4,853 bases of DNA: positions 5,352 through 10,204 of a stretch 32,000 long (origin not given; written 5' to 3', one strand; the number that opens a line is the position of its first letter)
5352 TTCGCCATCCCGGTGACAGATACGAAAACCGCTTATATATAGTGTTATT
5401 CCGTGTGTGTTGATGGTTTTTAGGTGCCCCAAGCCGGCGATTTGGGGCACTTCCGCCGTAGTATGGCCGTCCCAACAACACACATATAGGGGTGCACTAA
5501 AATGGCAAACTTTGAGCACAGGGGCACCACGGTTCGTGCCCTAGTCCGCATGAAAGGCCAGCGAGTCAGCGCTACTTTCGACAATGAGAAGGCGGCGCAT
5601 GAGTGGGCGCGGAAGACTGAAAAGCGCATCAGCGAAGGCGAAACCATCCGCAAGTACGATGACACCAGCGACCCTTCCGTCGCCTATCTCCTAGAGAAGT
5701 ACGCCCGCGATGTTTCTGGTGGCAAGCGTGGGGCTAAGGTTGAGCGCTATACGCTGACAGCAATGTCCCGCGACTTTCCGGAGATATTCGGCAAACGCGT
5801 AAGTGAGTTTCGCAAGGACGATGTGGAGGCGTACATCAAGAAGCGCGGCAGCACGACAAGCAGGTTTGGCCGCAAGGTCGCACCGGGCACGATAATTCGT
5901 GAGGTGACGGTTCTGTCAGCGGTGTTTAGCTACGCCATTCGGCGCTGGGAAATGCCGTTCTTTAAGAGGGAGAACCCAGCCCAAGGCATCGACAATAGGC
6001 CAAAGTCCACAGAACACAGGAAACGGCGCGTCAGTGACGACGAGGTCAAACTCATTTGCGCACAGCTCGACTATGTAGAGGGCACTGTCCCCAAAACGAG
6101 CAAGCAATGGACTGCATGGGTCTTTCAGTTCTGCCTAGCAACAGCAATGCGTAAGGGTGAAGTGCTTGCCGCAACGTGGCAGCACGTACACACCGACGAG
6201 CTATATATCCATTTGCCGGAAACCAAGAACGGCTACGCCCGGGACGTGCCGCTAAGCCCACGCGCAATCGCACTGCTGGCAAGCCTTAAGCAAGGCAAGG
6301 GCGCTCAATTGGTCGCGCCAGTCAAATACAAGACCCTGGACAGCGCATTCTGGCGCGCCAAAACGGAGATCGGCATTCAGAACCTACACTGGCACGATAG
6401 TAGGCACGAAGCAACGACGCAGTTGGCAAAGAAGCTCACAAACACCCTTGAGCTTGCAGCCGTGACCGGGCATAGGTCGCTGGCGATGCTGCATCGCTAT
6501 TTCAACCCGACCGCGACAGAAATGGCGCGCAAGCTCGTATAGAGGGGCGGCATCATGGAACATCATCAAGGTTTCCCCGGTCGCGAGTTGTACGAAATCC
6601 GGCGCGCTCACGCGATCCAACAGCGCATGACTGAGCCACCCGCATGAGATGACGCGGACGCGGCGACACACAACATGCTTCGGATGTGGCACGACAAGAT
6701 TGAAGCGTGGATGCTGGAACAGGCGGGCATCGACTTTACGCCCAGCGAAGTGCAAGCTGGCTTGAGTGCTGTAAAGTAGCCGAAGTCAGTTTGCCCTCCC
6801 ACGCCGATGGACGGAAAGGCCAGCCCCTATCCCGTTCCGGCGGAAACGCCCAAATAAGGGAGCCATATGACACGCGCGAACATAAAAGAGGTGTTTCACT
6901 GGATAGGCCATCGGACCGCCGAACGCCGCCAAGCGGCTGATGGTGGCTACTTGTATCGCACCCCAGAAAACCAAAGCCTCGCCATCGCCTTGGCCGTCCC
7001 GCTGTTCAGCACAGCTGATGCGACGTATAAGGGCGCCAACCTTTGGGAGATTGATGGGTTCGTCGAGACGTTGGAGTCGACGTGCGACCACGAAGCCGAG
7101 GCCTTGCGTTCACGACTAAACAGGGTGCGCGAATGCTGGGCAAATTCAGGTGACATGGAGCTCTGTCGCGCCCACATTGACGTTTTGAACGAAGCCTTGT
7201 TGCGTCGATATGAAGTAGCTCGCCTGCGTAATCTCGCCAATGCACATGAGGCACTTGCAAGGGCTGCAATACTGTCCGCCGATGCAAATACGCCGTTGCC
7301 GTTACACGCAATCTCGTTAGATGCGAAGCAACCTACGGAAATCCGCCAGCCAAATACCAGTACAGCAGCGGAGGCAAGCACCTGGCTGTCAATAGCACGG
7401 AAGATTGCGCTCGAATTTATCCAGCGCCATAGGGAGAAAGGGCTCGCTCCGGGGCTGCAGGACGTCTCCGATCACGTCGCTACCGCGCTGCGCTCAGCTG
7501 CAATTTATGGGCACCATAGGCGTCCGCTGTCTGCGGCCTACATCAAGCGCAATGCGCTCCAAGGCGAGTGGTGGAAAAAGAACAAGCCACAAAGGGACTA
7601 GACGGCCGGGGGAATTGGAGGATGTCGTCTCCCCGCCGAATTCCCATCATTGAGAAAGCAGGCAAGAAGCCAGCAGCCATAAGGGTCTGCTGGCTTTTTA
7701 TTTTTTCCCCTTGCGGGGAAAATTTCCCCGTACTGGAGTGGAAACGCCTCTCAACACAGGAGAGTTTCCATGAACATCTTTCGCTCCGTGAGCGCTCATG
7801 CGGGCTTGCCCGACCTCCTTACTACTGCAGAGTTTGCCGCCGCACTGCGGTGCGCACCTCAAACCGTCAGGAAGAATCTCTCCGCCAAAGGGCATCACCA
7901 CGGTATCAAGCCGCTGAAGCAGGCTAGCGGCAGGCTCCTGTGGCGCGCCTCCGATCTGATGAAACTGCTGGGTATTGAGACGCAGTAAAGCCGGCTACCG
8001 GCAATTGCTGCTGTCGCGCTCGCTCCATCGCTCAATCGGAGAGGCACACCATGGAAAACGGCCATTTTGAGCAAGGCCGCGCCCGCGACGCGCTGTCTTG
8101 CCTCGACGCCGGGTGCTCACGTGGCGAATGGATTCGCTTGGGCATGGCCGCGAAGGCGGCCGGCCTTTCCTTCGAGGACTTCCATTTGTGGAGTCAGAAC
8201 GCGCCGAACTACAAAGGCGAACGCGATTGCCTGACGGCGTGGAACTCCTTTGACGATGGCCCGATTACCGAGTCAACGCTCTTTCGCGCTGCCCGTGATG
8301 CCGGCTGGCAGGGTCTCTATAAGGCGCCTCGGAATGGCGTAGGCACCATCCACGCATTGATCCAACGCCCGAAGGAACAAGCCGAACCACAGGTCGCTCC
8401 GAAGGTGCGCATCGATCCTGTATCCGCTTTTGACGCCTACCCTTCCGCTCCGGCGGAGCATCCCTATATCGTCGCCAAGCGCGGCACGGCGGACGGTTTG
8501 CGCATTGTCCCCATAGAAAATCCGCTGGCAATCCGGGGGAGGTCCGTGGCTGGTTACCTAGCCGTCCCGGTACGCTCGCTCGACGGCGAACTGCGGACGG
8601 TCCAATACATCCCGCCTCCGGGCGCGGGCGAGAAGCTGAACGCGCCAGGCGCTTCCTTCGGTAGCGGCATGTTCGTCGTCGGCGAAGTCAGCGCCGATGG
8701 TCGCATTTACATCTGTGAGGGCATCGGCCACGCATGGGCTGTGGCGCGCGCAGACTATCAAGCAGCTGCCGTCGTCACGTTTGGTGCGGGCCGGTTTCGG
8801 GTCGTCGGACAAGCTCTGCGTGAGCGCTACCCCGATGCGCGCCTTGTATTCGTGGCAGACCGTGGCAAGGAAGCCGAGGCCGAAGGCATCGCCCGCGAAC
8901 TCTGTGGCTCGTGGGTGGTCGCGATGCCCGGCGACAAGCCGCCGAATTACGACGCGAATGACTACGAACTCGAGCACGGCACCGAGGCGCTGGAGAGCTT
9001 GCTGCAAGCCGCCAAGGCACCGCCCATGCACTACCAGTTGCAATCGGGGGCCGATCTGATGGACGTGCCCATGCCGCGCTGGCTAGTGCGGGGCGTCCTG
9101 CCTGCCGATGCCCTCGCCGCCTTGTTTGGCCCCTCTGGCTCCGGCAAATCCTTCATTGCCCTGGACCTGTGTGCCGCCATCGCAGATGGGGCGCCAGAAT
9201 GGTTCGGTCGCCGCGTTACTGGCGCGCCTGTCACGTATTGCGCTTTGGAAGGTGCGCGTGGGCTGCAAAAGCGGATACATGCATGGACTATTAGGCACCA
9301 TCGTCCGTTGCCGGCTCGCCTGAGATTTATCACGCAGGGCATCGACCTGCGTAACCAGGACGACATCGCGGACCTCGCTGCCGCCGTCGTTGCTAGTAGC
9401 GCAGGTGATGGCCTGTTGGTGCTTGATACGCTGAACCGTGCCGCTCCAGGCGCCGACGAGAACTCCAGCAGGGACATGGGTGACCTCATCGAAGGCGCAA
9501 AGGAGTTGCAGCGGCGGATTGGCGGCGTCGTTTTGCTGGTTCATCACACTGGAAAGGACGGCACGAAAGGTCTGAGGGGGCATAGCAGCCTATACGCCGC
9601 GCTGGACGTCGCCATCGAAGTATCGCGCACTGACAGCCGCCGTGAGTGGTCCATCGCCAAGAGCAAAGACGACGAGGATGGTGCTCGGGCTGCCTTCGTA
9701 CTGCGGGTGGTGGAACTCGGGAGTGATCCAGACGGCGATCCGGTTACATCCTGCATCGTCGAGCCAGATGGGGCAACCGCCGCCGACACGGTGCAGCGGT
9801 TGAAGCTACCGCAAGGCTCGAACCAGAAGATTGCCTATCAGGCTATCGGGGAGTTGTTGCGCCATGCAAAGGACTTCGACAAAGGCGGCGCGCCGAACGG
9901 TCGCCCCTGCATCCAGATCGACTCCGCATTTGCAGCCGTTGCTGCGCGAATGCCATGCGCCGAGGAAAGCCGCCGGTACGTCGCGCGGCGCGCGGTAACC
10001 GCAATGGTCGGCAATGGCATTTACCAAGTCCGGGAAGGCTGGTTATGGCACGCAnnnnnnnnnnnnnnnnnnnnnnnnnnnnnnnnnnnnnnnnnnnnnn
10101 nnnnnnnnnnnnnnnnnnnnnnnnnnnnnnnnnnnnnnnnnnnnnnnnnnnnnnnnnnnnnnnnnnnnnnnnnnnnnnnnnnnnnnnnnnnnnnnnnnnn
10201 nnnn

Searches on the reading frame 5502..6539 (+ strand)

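Call 9: search_protein_families(library=pfam, proteins=[window:5502-6539:+], max_evalue=0.01)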
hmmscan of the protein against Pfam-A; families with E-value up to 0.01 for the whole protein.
window:5502-6539:+ (346 aa): 1 family
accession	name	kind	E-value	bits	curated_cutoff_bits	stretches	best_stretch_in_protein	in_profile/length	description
PF00589.27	Phage_integrase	-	5.4e-20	72.3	27.1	1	176-337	2-169/172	Phage integrase family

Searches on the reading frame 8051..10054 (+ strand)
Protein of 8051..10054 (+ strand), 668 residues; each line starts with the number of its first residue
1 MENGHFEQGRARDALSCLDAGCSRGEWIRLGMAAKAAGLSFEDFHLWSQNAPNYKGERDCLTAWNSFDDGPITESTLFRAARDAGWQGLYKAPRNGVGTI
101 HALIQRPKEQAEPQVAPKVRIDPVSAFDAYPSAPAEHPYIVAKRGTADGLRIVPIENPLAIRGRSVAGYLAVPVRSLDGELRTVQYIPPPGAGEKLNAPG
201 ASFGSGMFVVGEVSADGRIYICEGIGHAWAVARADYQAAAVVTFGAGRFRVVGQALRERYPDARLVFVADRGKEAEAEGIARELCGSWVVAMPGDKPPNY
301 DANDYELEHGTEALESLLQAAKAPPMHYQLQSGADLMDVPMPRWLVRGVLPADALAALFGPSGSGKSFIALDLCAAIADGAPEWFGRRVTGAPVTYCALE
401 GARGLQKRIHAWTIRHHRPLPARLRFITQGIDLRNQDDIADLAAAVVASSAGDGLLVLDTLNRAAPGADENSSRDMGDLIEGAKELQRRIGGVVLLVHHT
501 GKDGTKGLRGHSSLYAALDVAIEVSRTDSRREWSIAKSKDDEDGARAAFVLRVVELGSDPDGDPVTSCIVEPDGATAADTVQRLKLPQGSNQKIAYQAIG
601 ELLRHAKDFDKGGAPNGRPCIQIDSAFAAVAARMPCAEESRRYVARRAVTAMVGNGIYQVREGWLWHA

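Call 9: search_protein_families(library=pfam, proteins=[window:8051-10054:+], max_evalue=0.01)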
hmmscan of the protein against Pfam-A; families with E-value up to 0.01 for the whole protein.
window:8051-10054:+ (668 aa): 3 families
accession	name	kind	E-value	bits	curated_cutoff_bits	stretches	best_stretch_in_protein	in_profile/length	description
PF13481.12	AAA_25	-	1.1e-39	136.6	27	1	337-504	17-194/195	AAA domain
PF08707.16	PriCT_2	-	6e-16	59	22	1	11-81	1-77/77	Primase C terminal 2 (PriCT-2)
PF13362.12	Toprim_3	-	0.007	17.2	27.2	0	219-311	2-94/95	Toprim domain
